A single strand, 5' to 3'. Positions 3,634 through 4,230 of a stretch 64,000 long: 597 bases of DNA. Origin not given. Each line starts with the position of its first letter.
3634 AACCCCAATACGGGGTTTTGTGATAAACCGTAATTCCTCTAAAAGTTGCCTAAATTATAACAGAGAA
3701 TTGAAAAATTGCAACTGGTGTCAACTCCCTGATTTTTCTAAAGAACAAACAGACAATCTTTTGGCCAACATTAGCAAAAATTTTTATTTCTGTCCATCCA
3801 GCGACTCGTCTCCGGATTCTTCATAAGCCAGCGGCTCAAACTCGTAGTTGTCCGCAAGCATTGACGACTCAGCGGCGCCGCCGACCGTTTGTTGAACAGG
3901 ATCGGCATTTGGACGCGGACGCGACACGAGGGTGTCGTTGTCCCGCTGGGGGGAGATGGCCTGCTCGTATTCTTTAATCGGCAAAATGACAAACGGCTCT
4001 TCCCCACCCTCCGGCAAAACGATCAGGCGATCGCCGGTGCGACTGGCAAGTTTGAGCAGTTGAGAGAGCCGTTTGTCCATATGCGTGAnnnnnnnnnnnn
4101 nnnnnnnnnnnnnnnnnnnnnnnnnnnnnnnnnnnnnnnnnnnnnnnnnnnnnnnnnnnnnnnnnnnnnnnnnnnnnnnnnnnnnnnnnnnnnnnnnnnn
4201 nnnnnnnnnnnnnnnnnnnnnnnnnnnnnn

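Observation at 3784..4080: Small acidic-tailed ORF inserted between fusA and tuf with a Phd/YefM-like N-terminal motif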

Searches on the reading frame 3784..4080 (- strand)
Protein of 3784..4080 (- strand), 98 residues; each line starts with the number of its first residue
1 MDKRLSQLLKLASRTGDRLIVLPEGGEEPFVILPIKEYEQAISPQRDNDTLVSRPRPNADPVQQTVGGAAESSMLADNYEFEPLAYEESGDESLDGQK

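Call 3: search_protein_families(library=pfam, proteins=[window:3784-4080:-], max_evalue=10)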
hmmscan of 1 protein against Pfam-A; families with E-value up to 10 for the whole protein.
window:3784-4080:- (98 aa): 1 family
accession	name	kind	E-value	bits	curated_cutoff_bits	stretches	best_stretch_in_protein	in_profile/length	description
PF02604.26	PhdYeFM_antitox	-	0.00047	20.3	29.8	1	3-43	11-50/74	Antitoxin Phd_YefM, type II toxin-antitoxin system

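Call 4: search_protein_families(library=ncbifam, proteins=[window:3784-4080:-], max_evalue=10)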
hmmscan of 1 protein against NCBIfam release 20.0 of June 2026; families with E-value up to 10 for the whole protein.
window:3784-4080:- (98 aa): 1 family
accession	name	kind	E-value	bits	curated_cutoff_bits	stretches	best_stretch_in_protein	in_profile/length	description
TIGR01552.1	phd_fam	subfamily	0.13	11.7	20.8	1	4-41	10-45/53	type II toxin-antitoxin system prevent-host-death family antitoxin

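Call 5: find_homologous_proteins(query=window:3787-4080:-, max_evalue=0.01)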
Query window:3787-4080:- (98 aa): 5 proteins with E <= 0.01 among 8 candidates.
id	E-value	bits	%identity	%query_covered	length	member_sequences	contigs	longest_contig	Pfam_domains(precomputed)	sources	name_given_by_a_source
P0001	3.1e-45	170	86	100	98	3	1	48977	-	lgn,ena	-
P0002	2.8e-22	96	60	90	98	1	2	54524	-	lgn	-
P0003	2.6e-14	71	52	91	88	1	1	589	-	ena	-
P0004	7.8e-13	66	43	90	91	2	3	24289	-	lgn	-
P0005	4.8e-12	64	44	86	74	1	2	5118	-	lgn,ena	-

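Call 7: find_encoding_contigs(protein=P0002, flank=6000, max_places=4)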
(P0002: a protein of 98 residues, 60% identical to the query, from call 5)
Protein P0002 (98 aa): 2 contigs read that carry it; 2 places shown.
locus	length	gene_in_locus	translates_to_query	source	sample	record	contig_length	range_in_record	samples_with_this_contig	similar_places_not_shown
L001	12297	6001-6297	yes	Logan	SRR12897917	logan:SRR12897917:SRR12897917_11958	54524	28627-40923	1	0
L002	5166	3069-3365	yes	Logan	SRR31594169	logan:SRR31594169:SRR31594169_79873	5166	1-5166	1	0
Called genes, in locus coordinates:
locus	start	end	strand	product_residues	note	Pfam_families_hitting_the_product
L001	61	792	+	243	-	PF01255:Prenyltransf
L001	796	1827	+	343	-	PF02547:Queuosine_synth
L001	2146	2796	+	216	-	PF02163:Peptidase_M50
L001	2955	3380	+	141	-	PF00164:Ribosom_S12_S23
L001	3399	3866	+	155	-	PF00177:Ribosomal_S7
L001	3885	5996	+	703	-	PF00009:GTP_EFTU, PF03144:GTP_EFTU_D2, PF22042:EF-G_D2, PF14492:EFG_III, PF16658:RF3_C, PF03764:EFG_IV, PF00679:EFG_C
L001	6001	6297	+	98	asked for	-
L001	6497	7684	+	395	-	PF00009:GTP_EFTU, PF03144:GTP_EFTU_D2, PF03143:GTP_EFTU_D3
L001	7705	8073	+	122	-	PF00338:Ribosomal_S10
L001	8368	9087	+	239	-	PF00297:Ribosomal_L3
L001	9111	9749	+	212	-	PF00573:Ribosomal_L4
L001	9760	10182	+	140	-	PF00276:Ribosomal_L23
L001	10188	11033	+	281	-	PF00181:Ribosomal_L2_N, PF03947:Ribosomal_L2_C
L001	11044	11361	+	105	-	PF00203:Ribosomal_S19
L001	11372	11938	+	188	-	PF00237:Ribosomal_L22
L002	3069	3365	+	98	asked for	-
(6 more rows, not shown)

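Call 8: find_encoding_contigs(protein=P0004, flank=6000, max_places=4)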
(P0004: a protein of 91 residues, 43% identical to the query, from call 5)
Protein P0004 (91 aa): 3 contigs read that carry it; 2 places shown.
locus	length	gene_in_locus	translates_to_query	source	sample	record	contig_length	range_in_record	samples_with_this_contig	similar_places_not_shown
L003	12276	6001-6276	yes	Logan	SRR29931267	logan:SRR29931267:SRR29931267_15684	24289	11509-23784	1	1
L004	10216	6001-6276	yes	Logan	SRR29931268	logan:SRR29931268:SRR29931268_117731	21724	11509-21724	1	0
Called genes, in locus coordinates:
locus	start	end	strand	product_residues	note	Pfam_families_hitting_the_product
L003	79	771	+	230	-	PF01255:Prenyltransf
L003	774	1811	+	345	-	PF02547:Queuosine_synth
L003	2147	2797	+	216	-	PF02163:Peptidase_M50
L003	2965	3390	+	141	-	PF00164:Ribosom_S12_S23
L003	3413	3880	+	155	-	PF00177:Ribosomal_S7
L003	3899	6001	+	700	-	PF00009:GTP_EFTU, PF03144:GTP_EFTU_D2, PF22042:EF-G_D2, PF14492:EFG_III, PF16658:RF3_C (weak), PF03764:EFG_IV, PF00679:EFG_C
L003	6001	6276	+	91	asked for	-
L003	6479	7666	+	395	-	PF00009:GTP_EFTU, PF03144:GTP_EFTU_D2, PF03143:GTP_EFTU_D3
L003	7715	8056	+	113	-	PF00338:Ribosomal_S10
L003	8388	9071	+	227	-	PF00297:Ribosomal_L3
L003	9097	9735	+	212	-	PF00573:Ribosomal_L4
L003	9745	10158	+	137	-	PF00276:Ribosomal_L23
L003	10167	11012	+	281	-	PF00181:Ribosomal_L2_N, PF03947:Ribosomal_L2_C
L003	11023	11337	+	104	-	PF00203:Ribosomal_S19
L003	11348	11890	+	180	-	PF00237:Ribosomal_L22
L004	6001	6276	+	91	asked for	-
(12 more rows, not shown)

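Call 13: find_related_loci(query=A1, collection=genome_contigs, flank=6000)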
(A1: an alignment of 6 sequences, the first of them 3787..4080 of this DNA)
Query A1 (98 aa) in genome_contigs; peptide patterns used: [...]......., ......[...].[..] (x = any residue, [..] = any of these).
56 stretches matched a pattern, but none encodes a relative of the query by tblastn (E <= 1e-3).

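Call 19: find_encoding_contigs(protein=P0001, flank=6000, max_places=3)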
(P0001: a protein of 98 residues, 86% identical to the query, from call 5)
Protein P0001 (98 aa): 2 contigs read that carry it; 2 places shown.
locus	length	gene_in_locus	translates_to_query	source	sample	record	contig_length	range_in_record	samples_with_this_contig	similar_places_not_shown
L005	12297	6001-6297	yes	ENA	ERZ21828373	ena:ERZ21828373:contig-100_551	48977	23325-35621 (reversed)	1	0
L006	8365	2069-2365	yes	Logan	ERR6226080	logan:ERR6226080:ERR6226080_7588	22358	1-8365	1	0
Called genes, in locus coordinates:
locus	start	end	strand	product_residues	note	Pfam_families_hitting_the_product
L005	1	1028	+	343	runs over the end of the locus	PF02547:Queuosine_synth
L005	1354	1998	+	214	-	PF02163:Peptidase_M50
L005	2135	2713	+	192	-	-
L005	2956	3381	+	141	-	PF00164:Ribosom_S12_S23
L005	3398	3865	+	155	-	PF00177:Ribosomal_S7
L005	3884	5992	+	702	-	PF00009:GTP_EFTU, PF03144:GTP_EFTU_D2, PF22042:EF-G_D2, PF14492:EFG_III, PF16658:RF3_C, PF03764:EFG_IV, PF00679:EFG_C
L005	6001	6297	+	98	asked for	-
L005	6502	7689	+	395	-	PF00009:GTP_EFTU, PF03144:GTP_EFTU_D2, PF03143:GTP_EFTU_D3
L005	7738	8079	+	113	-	PF00338:Ribosomal_S10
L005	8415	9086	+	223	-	PF00297:Ribosomal_L3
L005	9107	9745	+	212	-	PF00573:Ribosomal_L4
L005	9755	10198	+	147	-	PF00276:Ribosomal_L23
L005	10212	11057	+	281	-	PF00181:Ribosomal_L2_N, PF03947:Ribosomal_L2_C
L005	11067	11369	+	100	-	PF00203:Ribosomal_S19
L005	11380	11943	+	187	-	PF00237:Ribosomal_L22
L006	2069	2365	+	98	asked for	-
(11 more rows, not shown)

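Call 20: find_encoding_contigs(protein=P0005, flank=6000, max_places=3)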
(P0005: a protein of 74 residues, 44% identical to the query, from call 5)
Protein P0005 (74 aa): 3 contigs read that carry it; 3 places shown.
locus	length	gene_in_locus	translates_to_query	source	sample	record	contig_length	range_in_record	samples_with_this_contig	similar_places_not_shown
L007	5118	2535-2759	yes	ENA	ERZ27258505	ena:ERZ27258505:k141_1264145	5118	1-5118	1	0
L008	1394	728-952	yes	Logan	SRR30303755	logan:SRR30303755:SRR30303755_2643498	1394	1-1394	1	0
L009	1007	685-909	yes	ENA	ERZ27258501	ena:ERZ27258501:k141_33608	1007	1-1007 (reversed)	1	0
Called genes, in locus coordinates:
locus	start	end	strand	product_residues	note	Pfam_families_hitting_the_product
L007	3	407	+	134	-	?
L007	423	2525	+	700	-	PF00009:GTP_EFTU, PF03144:GTP_EFTU_D2, PF22042:EF-G_D2, PF14492:EFG_III, PF16658:RF3_C (weak), PF03764:EFG_IV, PF00679:EFG_C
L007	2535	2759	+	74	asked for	-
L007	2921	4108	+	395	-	PF00009:GTP_EFTU, PF03144:GTP_EFTU_D2, PF03143:GTP_EFTU_D3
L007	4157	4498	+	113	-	PF00338:Ribosomal_S10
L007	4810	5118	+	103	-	?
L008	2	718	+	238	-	?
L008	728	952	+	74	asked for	-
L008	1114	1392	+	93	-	?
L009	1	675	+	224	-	?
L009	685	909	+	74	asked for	-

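Call 21: search_protein_representatives(alignment_id=A1)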
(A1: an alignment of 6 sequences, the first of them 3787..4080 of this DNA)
Query: 6 sequences, 88 profile positions. Proteins with E-value up to 0.001 (for the whole library): 370; up to 1e-10: 8; up to 1e-30: 2. The best 150 are listed.
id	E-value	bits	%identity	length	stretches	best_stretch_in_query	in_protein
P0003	7.6e-42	157.4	-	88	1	1-87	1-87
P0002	4.5e-37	142.1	-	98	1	1-88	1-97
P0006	1.0e-25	105.7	-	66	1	9-78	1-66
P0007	3.7e-19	84.7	-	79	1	9-80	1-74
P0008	2.2e-18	82.2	-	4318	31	18-62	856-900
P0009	4.4e-13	65.2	-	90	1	1-81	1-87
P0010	5.5e-11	58.5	-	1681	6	15-65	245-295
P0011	1.0e-10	57.6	-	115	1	1-79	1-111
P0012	1.6e-10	57.0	-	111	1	1-65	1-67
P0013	4.1e-10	55.7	-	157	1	4-82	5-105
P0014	5.9e-10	55.2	-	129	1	1-80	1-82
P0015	1.1e-09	54.3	-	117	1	3-56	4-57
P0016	1.5e-09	53.9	-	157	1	5-79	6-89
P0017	2.8e-09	53.0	-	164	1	1-47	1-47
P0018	1.7e-08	50.5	-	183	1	3-45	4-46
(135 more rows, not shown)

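Call 22: predict_structure(alignment_id=A1)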
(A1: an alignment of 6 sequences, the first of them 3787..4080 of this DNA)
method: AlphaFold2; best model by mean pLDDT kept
length: 98 residues; sequences in the alignment: 6
mean_pLDDT: 65.8   pTM: 0.32
mean pLDDT of the five models: 65.8, 63.0, 59.3, 58.3, 57.1
residues with pLDDT >= 90: 2; 70-90: 41; 50-70: 26; < 50: 29
segments of 3 or more residues with pLDDT < 50: 47-65, 67-69, 89-91, 95-97
pLDDT, mean of each block of 10 residues (from residue 1): 85 86 85 81 53 45 46 62 62 50
secondary structure, 60 per line:
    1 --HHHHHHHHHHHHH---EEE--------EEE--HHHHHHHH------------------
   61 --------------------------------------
elements in order: H3-15 E19-21 E30-32 H35-42

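Call 26: search_protein_families(library=pfam, alignment_id=A2, max_evalue=0.01)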
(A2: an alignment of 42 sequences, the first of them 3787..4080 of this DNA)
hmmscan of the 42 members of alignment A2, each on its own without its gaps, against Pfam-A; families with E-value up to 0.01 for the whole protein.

A. member 1, window:3787-4080:- (98 aa): 1 family
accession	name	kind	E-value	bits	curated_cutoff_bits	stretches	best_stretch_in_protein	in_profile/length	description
PF02604.26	PhdYeFM_antitox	-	0.00047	20.3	29.8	1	3-43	11-50/74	Antitoxin Phd_YefM, type II toxin-antitoxin system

B. families by the number of members that match (of 42 scanned): 1 family
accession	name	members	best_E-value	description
PF02604.26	PhdYeFM_antitox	31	1.9e-07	Antitoxin Phd_YefM, type II toxin-antitoxin system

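Call 29: find_homologous_proteins(query=A2, max_evalue=0.001)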
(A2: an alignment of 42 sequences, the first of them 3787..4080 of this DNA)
Query A2 (42 sequences) (98 aa, profile of the alignment): 314 proteins with E <= 0.001 among 8000 candidates; the best 120 are listed.
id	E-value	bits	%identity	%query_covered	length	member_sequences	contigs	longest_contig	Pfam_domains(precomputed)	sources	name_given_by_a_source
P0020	2.7e-26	110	50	55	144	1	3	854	PF02604.27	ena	-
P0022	5.3e-26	110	59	42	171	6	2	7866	-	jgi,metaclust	metaclust:\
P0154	1.9e-25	108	63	42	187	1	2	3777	PF02604.27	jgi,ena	-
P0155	3.5e-25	107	72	29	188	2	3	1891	PF02604.27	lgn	-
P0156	6.2e-25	106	63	42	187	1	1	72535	PF02604.27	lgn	-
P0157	6.3e-25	106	55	43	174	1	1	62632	PF02604.27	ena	-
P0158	9.3e-25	106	57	42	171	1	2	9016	PF02604.27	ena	-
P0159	9.8e-25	105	71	29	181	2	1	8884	PF02604.27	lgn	-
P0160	1.3e-24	105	63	40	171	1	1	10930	-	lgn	-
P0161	1.5e-24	105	61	42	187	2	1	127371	PF02604.27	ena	-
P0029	2.1e-24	104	65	40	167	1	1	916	-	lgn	-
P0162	3.0e-24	104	63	42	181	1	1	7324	PF02604.27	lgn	-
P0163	3.5e-24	104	48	43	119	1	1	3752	PF02604.27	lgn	-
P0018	5.9e-24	103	61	42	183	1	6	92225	-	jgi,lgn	jgi:hypothetical protein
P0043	7.4e-24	103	38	84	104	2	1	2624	PF02604.27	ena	-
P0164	7.9e-24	103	61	41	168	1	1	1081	PF02604.27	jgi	-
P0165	8.1e-24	103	71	29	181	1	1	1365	PF02604.27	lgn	-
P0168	1.1e-23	102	43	51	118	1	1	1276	PF02604.27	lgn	-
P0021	6.0e-23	100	34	84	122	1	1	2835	PF02604.27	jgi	jgi:PHD/YefM family antitoxin component YafN of YafNO toxin-antitoxin module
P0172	7.7e-23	99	56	42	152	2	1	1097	PF02604.27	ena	-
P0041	8.4e-23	99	46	47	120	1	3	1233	PF02604.27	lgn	-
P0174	1.8e-22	98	54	42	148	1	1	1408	PF02604.27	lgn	-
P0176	2.6e-22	98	63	39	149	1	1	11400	PF02604.27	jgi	jgi:hypothetical protein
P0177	3.6e-22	97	43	51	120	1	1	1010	PF02604.27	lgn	-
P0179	5.5e-22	97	50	43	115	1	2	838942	PF02604.27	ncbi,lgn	-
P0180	6.0e-22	96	63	39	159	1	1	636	PF02604.27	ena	-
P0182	1.1e-21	96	58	41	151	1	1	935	PF02604.27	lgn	-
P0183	1.1e-21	96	51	42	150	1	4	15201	PF02604.27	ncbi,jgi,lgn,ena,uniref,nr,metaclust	ncbi:MAG: hypothetical protein UY72_C0018G0004 [Candidatus Uhrbacteria bacterium GW2011_GWD2_52_7]|u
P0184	1.9e-21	95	49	42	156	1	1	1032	PF02604.27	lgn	-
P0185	2.5e-21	94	54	40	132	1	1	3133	PF02604.27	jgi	jgi:hypothetical protein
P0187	3.1e-21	94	62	40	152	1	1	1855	PF02604.27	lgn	-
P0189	6.2e-21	93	35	84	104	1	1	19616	PF02604.27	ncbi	-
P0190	6.4e-21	93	43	47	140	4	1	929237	PF02604.27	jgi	jgi:hypothetical protein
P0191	1.6e-20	92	36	84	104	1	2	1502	PF02604.27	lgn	-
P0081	2.8e-20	91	49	42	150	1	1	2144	PF02604.27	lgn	-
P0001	4.4e-20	90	86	100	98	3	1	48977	-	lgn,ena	-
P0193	5.3e-20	90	43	43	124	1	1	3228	PF02604.27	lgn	-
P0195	7.9e-20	90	44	42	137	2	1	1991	PF02604.27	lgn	-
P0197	9.9e-20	89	51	40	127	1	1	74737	PF02604.27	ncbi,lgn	-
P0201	1.8e-19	88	33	47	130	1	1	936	PF02604.27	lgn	-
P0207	3.1e-19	88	46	40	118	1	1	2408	PF02604.27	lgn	-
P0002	4.4e-19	87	60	90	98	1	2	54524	-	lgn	-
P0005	6.1e-19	87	44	86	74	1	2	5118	-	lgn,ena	-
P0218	7.4e-19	87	50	39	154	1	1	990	PF02604.27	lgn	-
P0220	8.1e-19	86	40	43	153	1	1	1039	PF02604.27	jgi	jgi:hypothetical protein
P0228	1.5e-18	85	41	40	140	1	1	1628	PF02604.27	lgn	-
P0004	1.8e-18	85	43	90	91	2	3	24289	-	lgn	-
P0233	2.2e-18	85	38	40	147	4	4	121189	PF02604.27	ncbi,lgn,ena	ncbi:MAG: hypothetical protein AAB337_03705 [Patescibacteria group bacterium]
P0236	2.4e-18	85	38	48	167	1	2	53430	PF02604.27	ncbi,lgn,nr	ncbi:type II toxin-antitoxin system Phd/YefM family antitoxin [Patescibacteria group bacterium]|nr:t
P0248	4.4e-18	84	42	39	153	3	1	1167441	-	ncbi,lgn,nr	ncbi:MAG: hypothetical protein QY323_03330 [Patescibacteria group bacterium]|nr:MAG: hypothetical pr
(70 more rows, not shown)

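Call 31: find_encoding_contigs(protein=P0248, flank=5000, max_places=2)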
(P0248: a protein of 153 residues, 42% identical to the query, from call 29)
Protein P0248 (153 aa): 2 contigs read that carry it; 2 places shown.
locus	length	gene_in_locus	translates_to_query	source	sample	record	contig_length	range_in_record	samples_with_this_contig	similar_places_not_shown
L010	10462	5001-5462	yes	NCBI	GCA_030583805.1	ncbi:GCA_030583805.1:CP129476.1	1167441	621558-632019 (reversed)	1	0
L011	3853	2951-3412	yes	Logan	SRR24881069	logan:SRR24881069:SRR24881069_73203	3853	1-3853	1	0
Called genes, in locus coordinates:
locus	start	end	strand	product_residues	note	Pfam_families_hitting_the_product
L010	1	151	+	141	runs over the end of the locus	PF00164:Ribosom_S12_S23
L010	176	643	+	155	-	PF00177:Ribosomal_S7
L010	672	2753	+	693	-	PF00009:GTP_EFTU, PF03144:GTP_EFTU_D2, PF22042:EF-G_D2, PF14492:EFG_III, PF16658:RF3_C, PF03764:EFG_IV, PF00679:EFG_C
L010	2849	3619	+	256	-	-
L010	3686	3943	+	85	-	-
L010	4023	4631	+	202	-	-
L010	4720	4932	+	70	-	-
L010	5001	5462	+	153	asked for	-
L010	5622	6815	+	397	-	PF00009:GTP_EFTU, PF03144:GTP_EFTU_D2, PF03143:GTP_EFTU_D3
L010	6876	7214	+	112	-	PF00338:Ribosomal_S10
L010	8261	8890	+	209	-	PF00573:Ribosomal_L4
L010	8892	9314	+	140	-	PF00276:Ribosomal_L23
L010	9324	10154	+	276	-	PF00181:Ribosomal_L2_N, PF03947:Ribosomal_L2_C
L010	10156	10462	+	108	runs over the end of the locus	PF00203:Ribosomal_S19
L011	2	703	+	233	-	?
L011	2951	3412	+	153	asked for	-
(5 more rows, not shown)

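Call 32: find_encoding_contigs(protein=P0190, flank=5000, max_places=2)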
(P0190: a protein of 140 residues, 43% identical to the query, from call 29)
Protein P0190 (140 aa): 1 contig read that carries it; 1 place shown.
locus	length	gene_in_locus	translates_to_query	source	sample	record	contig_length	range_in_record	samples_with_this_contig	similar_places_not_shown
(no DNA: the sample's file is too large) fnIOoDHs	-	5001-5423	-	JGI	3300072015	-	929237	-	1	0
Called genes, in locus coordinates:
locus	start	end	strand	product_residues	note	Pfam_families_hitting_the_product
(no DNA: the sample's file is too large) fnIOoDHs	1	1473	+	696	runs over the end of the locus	PF00009:GTP_EFTU, PF03144:GTP_EFTU_D2, PF22042:EF-G_D2, PF14492:EFG_III, PF16658:RF3_C, PF03764:EFG_IV, PF00679:EFG_C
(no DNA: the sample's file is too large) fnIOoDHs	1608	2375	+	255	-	PF00892:EamA (weak)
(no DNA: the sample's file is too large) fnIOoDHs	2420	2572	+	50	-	-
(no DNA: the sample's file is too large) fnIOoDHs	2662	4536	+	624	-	PF00005:ABC_tran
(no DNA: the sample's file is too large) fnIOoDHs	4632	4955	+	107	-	-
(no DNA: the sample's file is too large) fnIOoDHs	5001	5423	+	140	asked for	PF02604:PhdYeFM_antitox (weak)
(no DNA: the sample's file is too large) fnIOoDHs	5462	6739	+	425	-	PF00009:GTP_EFTU, PF03144:GTP_EFTU_D2, PF03143:GTP_EFTU_D3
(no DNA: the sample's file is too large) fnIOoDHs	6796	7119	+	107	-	PF00338:Ribosomal_S10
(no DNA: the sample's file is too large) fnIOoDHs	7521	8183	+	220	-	PF00297:Ribosomal_L3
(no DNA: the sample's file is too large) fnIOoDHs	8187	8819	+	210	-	PF00573:Ribosomal_L4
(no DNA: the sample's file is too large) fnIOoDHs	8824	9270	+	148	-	PF00276:Ribosomal_L23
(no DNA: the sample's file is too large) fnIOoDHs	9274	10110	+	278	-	PF00181:Ribosomal_L2_N, PF03947:Ribosomal_L2_C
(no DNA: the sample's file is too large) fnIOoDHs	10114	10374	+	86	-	PF00203:Ribosomal_S19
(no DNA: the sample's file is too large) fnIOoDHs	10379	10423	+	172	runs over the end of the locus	PF00237:Ribosomal_L22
